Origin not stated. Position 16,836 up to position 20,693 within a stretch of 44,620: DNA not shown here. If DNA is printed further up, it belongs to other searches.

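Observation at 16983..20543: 1186-aa fusion of two complete radical-SAM cores in one polypeptide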

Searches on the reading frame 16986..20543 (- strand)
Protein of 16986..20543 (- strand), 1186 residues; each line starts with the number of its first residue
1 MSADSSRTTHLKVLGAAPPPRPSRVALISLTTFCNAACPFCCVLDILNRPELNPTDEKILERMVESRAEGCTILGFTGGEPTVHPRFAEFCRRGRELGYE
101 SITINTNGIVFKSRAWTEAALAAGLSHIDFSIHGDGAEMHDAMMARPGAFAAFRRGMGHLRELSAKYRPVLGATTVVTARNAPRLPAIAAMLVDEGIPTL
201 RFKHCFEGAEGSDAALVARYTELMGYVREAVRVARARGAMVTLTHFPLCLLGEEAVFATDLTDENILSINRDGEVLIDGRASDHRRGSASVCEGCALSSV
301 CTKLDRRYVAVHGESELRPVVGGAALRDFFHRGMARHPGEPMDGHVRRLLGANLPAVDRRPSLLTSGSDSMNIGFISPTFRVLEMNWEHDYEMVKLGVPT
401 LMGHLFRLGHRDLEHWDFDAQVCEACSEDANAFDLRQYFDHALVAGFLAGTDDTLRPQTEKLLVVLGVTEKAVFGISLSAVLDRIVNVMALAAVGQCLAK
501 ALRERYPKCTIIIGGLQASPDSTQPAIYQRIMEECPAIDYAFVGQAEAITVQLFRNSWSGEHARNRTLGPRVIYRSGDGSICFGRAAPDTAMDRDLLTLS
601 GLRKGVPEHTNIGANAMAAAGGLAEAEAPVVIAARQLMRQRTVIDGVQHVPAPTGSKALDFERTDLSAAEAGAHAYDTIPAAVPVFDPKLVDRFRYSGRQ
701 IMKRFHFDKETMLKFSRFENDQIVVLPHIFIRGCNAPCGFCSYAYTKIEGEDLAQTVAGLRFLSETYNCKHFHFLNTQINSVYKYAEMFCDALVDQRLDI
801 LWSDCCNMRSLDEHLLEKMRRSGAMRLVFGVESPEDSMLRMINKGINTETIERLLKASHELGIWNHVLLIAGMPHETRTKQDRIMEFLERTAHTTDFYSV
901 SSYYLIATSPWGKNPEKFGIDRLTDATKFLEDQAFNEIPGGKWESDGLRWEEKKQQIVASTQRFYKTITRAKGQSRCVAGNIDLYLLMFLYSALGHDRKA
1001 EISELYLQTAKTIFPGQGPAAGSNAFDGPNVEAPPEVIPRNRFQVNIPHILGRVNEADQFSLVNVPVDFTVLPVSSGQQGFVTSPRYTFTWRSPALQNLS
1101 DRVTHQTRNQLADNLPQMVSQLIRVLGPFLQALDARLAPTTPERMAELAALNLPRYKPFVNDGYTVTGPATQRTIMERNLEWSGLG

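Call 3: search_protein_families(library=pfam, proteins=[window:16986-20543:-], max_evalue=1)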
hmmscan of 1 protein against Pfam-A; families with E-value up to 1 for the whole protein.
window:16986-20543:- (1186 aa): 2 families
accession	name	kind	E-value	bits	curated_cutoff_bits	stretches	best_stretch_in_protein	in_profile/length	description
PF04055.27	Radical_SAM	-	1.3e-34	120.2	29.5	2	28-164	1-140/166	Radical SAM superfamily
PF13353.11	Fer4_12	-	0.00035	21.3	22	1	32-135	13-116/137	4Fe-4S single cluster domain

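Call 4: search_protein_families(library=ncbifam, proteins=[window:16986-20543:-], max_evalue=1)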
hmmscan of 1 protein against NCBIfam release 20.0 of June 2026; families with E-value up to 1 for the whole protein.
window:16986-20543:- (1186 aa): 63 families (the best 25 are shown)
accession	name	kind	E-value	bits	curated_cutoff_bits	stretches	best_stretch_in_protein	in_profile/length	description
NF038332.1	rSAM_rare_HxsC4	exception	1.7e-27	96.5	500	1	28-250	18-243/335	radical SAM protein HxsC4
TIGR04479.1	bcpD_PhpK_rSAM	subfamily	2e-19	69.4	600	1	709-920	224-436/504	PhpK family radical SAM P-methyltransferase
TIGR03975.1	rSAM_ocin_1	subfamily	1.4e-18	66.8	281.85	2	733-927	269-466/606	RiPP maturation radical SAM C-methyltransferase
NF050148.1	rSAM_ApyD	equivalog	4.7e-17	61.6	750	1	732-902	206-377/645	RiPP biosynthesis radical SAM protein ApyD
TIGR03471.1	HpnJ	equivalog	1.6e-16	60.2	577.6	1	732-902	204-376/472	hopanoid biosynthesis associated radical SAM protein HpnJ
TIGR03977.1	rSAM_pair_HxsC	equivalog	5.9e-16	58.2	267.9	1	26-254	27-256/292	His-Xaa-Ser system radical SAM maturase HxsC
TIGR02026.1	BchE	equivalog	1.2e-14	54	481.35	2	724-879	194-353/497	magnesium-protoporphyrin IX monomethyl ester anaerobic oxidative cyclase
TIGR04466.1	rSAM_BlsE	equivalog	2.2e-14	53.7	400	1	26-197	5-167/327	cytosylglucuronate decarboxylase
TIGR04072.2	rSAM_ladder_B12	equivalog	1.4e-13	50.3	360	1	731-897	186-355/443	lipid biosynthesis B12-binding/radical SAM protein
NF038361.1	rSAM_Sden_1168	equivalog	1.2e-12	47.2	575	2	725-891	282-451/560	Sden_1168 family B12-binding radical SAM P-methyltransferase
TIGR04385.1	B12_rSAM_cofa1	equivalog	1.3e-12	47.7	450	2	732-890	202-363/438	B12 lower ligand biosynthesis radical SAM protein BzaD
NF045646.2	rSAM_Se_TrsS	equivalog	1.6e-12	46.7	490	1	25-146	87-209/441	radical SAM (seleno)protein TrsS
TIGR04317.1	W_rSAM_matur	equivalog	4.6e-12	45.7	380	1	27-275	7-252/349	tungsten cofactor oxidoreductase radical SAM maturase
NF045702.1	rSAM_GDGT_ether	equivalog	5.4e-12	45.1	450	1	25-135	87-201/486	tetraether lipid synthase Tes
TIGR02495.1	NrdG2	equivalog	1.1e-11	44.5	131.15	1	22-111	14-102/193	anaerobic ribonucleoside-triphosphate reductase activating protein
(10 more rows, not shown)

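Call 11: find_homologous_proteins(query=window:16986-20543:-, max_evalue=0.00001)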
Query window:16986-20543:- (1186 aa): 53 proteins with E <= 0.00001 among 8000 candidates.
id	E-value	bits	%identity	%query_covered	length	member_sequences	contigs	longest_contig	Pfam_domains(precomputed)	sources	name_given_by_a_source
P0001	0.0e+0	2728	99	100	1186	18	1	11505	PF04055.28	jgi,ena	-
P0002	0.0e+0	2379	86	99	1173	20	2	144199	PF04055.28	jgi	jgi:MoaA/NifB/PqqE/SkfB family radical SAM enzyme/radical SAM superfamily enzyme YgiQ (UPF0313 famil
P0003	0.0e+0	2370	86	99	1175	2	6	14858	PF04055.28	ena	-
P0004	0.0e+0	2362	86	99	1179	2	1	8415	PF04055.28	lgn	-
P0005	0.0e+0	2353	85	99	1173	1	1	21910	PF04055.28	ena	-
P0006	0.0e+0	2353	86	100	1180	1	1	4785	PF04055.28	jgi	jgi:MoaA/NifB/PqqE/SkfB family radical SAM enzyme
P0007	0.0e+0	2335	85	100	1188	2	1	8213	PF04055.28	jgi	jgi:MoaA/NifB/PqqE/SkfB family radical SAM enzyme/radical SAM superfamily enzyme YgiQ (UPF0313 famil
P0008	0.0e+0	2312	83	99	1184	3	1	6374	PF04055.28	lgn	-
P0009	0.0e+0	2305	84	99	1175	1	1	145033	PF04055.28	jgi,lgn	-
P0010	0.0e+0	2279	82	99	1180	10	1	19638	PF04055.28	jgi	-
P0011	0.0e+0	2265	82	99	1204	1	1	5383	PF04055.28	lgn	-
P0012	0.0e+0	2229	81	99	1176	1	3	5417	PF04055.28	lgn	-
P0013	0.0e+0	1948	71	99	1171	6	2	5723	PF04055.28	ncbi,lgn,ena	-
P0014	0.0e+0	1876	70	99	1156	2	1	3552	PF04055.28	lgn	-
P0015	0.0e+0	1871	68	99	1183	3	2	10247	PF04055.28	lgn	-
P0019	0.0e+0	1808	67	99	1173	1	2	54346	PF04055.28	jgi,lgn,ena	jgi:MoaA/NifB/PqqE/SkfB family radical SAM enzyme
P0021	0.0e+0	1798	66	99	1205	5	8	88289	PF04055.28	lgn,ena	-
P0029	0.0e+0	1579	60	99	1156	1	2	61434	PF04055.28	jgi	-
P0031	0.0e+0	1541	60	98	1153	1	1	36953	PF04055.28,PF13353.12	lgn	-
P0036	0.0e+0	1264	67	69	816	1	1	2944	PF04055.28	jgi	jgi:radical SAM superfamily enzyme YgiQ (UPF0313 family)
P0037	0.0e+0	1237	66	69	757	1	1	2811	PF04055.28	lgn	-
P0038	0.0e+0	1063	59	69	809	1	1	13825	PF04055.28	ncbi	-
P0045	5.3e-293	994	56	69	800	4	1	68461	PF04055.28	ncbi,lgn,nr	ncbi:MAG: B12-binding domain-containing radical SAM protein [Deltaproteobacteria bacterium]|nr:B12-b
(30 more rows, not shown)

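Call 14: find_encoding_contigs(protein=P0038, flank=10000, max_places=3)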
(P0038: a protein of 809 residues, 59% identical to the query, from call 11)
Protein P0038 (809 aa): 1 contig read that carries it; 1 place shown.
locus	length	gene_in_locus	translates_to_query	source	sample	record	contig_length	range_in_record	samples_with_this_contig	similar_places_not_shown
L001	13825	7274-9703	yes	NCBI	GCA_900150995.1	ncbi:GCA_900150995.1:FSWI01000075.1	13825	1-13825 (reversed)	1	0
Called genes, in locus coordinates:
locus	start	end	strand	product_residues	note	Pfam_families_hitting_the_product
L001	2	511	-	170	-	?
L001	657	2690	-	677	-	PF01839:FG-GAP (faint), PF13517:FG-GAP_3, PF07593:UnbV_ASPIC, PF09134:Invasin_D3 (weak)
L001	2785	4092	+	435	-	PF13621:Cupin_8 (faint), PF08007:JmjC_2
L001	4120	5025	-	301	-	-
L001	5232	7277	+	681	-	PF04055:Radical_SAM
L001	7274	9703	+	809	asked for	PF04055:Radical_SAM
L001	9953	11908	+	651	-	PF07626:PSD3 (weak), PF07637:PSD5, PF07631:PSD4, PF07627:PSCyt3, PF07624:PSD2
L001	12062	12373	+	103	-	-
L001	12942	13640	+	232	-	-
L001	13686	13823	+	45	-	?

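Call 15: find_encoding_contigs(protein=P0045, flank=10000, max_places=3)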
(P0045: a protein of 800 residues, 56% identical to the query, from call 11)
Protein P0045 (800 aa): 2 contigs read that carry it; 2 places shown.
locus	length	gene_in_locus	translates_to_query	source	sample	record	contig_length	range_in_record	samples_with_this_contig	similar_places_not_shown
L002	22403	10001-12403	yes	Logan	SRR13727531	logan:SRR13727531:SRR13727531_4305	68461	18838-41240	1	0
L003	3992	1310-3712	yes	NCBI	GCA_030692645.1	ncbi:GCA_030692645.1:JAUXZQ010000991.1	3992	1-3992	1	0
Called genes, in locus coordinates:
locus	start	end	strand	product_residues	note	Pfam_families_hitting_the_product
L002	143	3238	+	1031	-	PF04055:Radical_SAM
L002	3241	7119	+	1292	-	PF13186:SPASM (weak), PF04055:Radical_SAM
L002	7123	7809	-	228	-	PF01656:CbiA, PF06564:CBP_BcsQ (faint), PF09140:MipZ (faint), PF10609:ParA (weak), PF13614:AAA_31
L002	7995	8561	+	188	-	-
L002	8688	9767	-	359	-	PF00589:Phage_integrase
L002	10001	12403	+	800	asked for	PF04055:Radical_SAM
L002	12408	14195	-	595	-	PF13472:Lipase_GDSL_2 (faint), PF07719:TPR_2 (faint)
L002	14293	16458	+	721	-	-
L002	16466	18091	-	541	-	PF13472:Lipase_GDSL_2 (faint), PF07719:TPR_2 (faint)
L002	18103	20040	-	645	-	-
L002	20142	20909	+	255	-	PF00535:Glycos_transf_2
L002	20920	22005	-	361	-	PF13472:Lipase_GDSL_2 (weak)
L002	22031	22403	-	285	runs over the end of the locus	PF13640:2OG-FeII_Oxy_3, PF13661:2OG-FeII_Oxy_4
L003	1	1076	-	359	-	PF00589:Phage_integrase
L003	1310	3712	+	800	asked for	PF04055:Radical_SAM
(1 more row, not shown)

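Call 19: find_encoding_contigs(protein=P0002, flank=10000, max_places=2)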
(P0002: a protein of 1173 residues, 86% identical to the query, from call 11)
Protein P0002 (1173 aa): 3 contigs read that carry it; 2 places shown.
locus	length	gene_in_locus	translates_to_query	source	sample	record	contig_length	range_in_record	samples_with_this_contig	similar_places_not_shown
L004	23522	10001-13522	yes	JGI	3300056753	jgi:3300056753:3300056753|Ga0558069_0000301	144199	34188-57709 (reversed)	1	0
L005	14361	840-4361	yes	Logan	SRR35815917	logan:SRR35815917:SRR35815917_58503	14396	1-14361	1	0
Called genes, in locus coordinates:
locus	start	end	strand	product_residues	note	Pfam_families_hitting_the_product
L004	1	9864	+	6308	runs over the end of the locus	-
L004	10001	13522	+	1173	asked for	PF04055:Radical_SAM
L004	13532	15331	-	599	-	-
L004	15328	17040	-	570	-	PF04055:Radical_SAM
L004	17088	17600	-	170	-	-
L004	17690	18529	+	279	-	-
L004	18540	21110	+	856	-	-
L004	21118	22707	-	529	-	-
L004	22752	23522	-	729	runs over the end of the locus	-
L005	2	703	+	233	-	?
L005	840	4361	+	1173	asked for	PF04055:Radical_SAM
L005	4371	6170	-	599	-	-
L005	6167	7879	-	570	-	PF04055:Radical_SAM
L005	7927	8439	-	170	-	-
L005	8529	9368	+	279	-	-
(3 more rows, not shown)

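Call 20: find_encoding_contigs(protein=P0021, flank=10000, max_places=2)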
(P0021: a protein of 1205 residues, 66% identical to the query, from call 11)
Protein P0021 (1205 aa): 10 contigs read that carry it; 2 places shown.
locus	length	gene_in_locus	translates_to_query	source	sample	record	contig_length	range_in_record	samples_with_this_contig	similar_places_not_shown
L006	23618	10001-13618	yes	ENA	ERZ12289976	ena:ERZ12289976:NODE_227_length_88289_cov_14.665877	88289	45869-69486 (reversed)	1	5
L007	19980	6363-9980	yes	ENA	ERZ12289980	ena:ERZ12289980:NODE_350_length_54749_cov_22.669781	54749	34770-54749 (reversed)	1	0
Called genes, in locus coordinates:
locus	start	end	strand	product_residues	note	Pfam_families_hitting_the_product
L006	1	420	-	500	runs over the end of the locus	-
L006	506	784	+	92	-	-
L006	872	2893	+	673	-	-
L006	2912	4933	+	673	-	PF13517:FG-GAP_3, PF01839:FG-GAP, PF13517:FG-GAP_3 (weak), PF01839:FG-GAP (weak)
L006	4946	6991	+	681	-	-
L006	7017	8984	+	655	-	-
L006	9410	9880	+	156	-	-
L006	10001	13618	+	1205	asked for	PF04055:Radical_SAM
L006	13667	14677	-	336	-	PF09952:AbiEi_2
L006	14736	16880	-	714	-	PF00515:TPR_1 (faint), PF07719:TPR_2 (faint), PF12895:ANAPC3 (faint), PF13174:TPR_6 (faint), PF13181:TPR_8 (faint), PF13428:TPR_14 (weak), PF14559:TPR_19 (weak), PF13432:TPR_16 (weak), +4 more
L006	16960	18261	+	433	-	PF04055:Radical_SAM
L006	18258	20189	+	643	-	-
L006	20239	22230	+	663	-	PF01839:FG-GAP (faint), PF13517:FG-GAP_3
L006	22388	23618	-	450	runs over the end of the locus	PF04055:Radical_SAM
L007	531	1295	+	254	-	PF13517:FG-GAP_3 (weak), PF01839:FG-GAP (weak)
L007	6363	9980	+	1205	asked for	PF04055:Radical_SAM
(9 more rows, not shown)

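Call 21: find_encoding_contigs(protein=P0029, flank=10000, max_places=2)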
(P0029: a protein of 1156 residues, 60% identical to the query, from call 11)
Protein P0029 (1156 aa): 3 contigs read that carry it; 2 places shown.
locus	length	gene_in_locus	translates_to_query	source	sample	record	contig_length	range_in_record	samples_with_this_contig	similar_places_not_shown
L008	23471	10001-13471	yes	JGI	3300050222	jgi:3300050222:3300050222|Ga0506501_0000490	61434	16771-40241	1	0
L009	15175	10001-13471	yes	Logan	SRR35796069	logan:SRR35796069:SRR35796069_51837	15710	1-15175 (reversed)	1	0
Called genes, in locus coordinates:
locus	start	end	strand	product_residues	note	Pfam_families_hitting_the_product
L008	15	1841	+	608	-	PF04055:Radical_SAM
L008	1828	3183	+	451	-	-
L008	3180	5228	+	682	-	PF04055:Radical_SAM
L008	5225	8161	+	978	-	-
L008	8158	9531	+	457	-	PF04055:Radical_SAM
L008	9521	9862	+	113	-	-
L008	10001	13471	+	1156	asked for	PF04055:Radical_SAM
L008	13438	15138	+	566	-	-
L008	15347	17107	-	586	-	PF04055:Radical_SAM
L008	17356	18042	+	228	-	-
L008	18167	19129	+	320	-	-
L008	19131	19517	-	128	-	-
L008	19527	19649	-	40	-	-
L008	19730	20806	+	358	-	PF00437:T2SSE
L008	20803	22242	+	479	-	-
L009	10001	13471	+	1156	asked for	PF04055:Radical_SAM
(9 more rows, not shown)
